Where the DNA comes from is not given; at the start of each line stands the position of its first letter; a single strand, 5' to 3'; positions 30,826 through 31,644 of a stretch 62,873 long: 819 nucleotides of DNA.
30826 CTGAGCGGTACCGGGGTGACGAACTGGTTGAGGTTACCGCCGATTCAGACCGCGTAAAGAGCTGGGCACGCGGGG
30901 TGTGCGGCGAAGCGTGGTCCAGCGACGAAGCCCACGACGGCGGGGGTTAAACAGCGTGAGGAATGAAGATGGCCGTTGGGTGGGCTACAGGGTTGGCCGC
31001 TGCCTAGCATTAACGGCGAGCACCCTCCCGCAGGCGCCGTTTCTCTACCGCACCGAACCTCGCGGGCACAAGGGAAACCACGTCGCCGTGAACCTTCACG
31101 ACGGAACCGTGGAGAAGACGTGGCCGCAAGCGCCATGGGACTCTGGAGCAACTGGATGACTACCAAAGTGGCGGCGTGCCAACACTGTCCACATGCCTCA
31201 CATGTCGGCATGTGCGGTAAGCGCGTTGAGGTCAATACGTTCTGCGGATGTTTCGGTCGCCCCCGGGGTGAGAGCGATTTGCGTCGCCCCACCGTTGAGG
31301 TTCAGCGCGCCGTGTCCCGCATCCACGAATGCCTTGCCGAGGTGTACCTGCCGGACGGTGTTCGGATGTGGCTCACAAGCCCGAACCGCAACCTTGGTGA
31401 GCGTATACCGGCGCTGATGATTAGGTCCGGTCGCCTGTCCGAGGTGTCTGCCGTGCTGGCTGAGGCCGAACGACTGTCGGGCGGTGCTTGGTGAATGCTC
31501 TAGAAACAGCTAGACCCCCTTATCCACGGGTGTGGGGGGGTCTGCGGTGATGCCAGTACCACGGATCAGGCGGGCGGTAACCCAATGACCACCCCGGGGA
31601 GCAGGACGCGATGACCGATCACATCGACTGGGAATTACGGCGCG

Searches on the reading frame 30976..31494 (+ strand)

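Call 22: search_protein_families(library=pfam, proteins=[window:30976-31494:+], max_evalue=0.001)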
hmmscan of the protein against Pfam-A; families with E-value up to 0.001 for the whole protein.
window:30976-31494:+ (172 aa): 1 family
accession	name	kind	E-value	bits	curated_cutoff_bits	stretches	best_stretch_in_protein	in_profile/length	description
PF09722.15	Xre_MbcA_ParS_C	-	7.4e-05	23.1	24.5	1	129-161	13-45/51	Antitoxin Xre/MbcA/ParS C-terminal toxin-binding domain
